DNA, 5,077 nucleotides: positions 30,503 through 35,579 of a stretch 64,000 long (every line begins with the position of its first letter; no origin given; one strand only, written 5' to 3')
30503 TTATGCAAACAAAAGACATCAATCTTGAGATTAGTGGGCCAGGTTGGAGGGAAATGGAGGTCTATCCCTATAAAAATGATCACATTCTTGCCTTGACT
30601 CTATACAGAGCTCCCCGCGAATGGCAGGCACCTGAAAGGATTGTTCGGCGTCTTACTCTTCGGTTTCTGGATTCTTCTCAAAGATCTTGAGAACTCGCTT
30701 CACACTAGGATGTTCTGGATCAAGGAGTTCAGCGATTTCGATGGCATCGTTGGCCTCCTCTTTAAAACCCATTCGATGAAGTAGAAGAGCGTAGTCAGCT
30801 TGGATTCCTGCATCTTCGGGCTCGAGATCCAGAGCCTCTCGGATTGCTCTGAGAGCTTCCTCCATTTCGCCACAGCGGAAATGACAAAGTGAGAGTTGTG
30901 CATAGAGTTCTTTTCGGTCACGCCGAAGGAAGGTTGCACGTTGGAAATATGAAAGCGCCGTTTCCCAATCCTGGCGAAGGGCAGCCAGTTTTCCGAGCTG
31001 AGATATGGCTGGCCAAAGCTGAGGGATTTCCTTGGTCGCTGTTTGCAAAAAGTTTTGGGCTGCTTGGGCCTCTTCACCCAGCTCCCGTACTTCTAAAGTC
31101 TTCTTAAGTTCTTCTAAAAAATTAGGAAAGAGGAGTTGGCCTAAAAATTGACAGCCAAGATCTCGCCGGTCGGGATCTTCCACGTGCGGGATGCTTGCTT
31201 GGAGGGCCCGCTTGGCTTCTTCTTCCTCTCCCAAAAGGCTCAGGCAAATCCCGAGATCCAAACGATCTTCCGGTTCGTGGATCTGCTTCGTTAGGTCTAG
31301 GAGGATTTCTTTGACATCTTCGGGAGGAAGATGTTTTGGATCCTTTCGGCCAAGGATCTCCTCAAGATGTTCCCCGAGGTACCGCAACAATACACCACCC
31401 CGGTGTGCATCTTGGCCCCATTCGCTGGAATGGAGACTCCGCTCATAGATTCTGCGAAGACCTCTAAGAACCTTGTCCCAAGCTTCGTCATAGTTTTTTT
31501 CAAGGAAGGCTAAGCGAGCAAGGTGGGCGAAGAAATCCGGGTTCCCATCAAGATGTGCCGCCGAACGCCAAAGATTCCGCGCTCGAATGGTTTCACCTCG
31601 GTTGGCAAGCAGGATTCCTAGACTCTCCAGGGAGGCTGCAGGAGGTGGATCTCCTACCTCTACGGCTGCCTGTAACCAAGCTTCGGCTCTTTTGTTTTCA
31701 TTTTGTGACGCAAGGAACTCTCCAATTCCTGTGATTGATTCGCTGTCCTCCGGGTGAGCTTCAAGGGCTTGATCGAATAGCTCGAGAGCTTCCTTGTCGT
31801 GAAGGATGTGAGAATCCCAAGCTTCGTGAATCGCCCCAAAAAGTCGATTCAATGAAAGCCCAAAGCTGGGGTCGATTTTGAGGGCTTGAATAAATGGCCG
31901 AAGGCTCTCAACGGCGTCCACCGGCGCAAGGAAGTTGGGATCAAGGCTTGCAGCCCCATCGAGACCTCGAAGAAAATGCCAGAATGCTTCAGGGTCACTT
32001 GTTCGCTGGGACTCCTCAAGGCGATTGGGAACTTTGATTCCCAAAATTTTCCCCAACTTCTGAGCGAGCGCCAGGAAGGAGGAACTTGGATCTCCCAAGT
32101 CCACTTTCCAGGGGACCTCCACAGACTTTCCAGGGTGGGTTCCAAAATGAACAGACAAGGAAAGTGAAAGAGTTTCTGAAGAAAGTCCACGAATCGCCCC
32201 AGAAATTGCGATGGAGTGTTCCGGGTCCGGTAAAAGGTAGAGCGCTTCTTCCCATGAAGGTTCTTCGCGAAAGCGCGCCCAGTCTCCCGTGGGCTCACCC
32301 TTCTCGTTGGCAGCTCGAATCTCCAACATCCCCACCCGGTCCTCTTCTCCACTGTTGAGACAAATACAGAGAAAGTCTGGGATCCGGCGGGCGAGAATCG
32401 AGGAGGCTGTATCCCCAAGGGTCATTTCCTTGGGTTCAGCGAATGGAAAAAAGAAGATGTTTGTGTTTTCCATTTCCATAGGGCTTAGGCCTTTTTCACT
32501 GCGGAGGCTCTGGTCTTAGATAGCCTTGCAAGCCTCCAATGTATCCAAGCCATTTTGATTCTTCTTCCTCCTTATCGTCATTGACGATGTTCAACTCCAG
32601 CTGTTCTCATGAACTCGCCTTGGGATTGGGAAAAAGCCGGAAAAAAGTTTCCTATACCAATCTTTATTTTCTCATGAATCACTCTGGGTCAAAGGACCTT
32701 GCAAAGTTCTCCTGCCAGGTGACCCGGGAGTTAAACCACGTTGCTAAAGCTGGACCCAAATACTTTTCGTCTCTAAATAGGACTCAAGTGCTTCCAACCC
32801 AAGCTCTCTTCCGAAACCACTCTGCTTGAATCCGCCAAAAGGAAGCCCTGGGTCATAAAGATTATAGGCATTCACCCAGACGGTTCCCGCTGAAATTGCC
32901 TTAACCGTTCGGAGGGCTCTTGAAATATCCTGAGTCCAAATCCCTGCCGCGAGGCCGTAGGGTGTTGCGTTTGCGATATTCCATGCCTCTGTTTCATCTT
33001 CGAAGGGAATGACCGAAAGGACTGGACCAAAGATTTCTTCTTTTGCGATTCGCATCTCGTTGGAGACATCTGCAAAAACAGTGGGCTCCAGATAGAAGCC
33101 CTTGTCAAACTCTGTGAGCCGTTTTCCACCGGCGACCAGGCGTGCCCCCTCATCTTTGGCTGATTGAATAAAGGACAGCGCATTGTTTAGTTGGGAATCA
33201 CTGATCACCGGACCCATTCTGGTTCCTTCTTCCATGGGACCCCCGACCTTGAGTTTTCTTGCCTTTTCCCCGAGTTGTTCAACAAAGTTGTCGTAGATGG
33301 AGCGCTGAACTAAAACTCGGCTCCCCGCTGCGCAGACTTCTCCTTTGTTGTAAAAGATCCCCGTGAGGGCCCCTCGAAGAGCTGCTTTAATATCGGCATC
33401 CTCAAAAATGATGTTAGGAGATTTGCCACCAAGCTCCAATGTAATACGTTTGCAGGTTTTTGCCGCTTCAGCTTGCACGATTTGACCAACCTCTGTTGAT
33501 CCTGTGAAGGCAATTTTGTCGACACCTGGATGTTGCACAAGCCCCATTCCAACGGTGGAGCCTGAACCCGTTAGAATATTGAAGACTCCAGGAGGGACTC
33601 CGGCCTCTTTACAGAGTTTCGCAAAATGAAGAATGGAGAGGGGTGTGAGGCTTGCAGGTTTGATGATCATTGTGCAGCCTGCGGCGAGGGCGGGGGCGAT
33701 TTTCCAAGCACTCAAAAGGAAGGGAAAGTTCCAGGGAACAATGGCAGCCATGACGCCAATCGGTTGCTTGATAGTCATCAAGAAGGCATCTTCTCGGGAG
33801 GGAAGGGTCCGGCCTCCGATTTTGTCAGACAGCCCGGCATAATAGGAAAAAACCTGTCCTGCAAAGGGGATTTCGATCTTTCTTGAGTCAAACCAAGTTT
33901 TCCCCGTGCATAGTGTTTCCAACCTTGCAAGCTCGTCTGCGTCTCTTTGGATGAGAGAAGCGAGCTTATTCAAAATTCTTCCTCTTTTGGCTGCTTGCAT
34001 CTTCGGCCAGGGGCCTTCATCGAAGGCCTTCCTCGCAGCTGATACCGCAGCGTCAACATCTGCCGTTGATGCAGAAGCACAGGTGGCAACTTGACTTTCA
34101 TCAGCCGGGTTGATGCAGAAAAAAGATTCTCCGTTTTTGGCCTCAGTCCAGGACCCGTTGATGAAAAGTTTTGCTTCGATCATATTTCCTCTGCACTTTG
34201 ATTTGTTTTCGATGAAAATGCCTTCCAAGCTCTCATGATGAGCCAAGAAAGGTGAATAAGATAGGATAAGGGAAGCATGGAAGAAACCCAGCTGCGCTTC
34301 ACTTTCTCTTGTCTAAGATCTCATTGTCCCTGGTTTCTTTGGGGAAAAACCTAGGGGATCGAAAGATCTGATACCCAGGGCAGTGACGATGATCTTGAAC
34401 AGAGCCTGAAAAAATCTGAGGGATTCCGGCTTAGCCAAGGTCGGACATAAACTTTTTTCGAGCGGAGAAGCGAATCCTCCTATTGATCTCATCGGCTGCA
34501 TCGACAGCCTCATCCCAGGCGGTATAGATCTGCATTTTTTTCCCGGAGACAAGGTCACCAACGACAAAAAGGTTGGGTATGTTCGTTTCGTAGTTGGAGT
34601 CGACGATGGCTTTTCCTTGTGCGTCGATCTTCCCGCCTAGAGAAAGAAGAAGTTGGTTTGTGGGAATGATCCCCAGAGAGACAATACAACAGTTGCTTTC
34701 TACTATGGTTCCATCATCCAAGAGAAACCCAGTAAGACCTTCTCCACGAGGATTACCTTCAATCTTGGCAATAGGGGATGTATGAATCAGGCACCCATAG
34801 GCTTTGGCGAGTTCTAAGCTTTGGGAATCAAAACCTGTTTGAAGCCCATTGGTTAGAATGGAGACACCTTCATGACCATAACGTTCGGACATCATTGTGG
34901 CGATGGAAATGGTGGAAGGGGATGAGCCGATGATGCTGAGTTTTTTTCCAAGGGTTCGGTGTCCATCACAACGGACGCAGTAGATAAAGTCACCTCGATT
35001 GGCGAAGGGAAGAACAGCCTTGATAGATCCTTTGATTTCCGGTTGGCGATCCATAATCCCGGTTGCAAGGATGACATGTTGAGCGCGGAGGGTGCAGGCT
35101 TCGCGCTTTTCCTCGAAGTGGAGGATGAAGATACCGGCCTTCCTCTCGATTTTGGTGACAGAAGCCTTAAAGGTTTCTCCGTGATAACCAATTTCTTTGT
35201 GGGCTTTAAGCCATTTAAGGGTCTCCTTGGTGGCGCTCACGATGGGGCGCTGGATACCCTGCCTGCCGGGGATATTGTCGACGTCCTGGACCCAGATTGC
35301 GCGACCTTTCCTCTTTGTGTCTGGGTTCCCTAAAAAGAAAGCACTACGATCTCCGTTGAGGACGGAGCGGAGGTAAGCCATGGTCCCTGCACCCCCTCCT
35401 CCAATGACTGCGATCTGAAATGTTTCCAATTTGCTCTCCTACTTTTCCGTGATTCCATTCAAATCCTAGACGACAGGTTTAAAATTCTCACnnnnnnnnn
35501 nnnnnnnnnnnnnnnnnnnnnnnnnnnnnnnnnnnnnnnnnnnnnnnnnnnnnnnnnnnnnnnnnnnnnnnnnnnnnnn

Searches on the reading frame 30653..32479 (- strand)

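Call 56: search_protein_families(library=pfam, proteins=[window:30653-32479:-], max_evalue=0.0001)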
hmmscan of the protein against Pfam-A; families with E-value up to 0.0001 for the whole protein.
window:30653-32479:- (608 aa): 11 families
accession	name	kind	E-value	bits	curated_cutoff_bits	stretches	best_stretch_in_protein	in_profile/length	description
PF14559.12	TPR_19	-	4.5e-15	56.2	25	1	230-284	9-64/68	Tetratricopeptide repeat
PF07719.23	TPR_2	-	5.3e-13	48.4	27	0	524-556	2-34/34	Tetratricopeptide repeat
PF13431.12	TPR_17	-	2.3e-12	46.6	24.4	0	234-266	1-33/34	Tetratricopeptide repeat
PF00515.34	TPR_1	-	5e-11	42.4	27.8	0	531-556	9-34/34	Tetratricopeptide repeat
PF13432.12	TPR_16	-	9.3e-11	42.4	32.7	0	230-273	15-58/65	Tetratricopeptide repeat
PF13428.12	TPR_14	-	1.8e-09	37.8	23.5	0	524-564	2-42/44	Tetratricopeptide repeat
PF23914.1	TPR_CcmH_CycH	-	3.1e-09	37.3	42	0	533-584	60-111/158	Cytochrome c-type biogenesis protein H TPR domain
PF13424.12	TPR_12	-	7.1e-07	29.8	30.1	0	229-275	27-74/77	Tetratricopeptide repeat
PF13371.12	TPR_9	-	1.2e-06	28.9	35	0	498-557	4-63/73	Tetratricopeptide repeat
PF12895.13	ANAPC3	-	1.7e-06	28.7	27.2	0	504-581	4-80/82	Anaphase-promoting complex, cyclosome, subunit 3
PF13414.12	TPR_11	-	6.5e-05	23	26.8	0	534-571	5-42/42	TPR repeat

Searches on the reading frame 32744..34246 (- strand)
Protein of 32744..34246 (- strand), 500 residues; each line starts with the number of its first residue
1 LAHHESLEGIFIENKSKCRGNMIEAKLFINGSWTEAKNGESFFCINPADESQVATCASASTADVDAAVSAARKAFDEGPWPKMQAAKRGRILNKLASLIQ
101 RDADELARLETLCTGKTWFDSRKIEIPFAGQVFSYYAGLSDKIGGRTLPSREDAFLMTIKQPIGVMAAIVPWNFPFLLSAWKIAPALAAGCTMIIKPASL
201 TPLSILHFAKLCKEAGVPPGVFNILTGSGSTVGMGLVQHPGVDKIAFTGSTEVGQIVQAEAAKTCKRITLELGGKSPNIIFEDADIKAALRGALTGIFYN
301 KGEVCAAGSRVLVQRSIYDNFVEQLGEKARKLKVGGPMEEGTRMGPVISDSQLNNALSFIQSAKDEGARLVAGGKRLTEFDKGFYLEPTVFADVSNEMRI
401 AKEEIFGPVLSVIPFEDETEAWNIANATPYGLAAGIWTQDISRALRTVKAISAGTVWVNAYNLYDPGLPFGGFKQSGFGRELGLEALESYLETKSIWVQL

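Call 56: search_protein_families(library=pfam, proteins=[window:32744-34246:-], max_evalue=0.0001)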
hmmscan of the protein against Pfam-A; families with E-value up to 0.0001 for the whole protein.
window:32744-34246:- (500 aa): 1 family
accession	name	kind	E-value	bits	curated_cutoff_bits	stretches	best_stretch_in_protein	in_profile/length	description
PF00171.27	Aldedh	-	4.6e-185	616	23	1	33-496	1-461/461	Aldehyde dehydrogenase family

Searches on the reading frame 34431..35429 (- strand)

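Call 56: search_protein_families(library=pfam, proteins=[window:34431-35429:-], max_evalue=0.0001)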
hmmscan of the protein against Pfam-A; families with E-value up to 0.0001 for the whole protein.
window:34431-35429:- (332 aa): 2 families
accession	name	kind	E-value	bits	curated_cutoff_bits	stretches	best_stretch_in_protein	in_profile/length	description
PF07992.20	Pyr_redox_2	-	1.1e-24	87.8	26.1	1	4-308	1-291/291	Pyridine nucleotide-disulphide oxidoreductase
PF13738.12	Pyr_redox_3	-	1.6e-06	28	30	1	88-291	101-305/305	Pyridine nucleotide-disulphide oxidoreductase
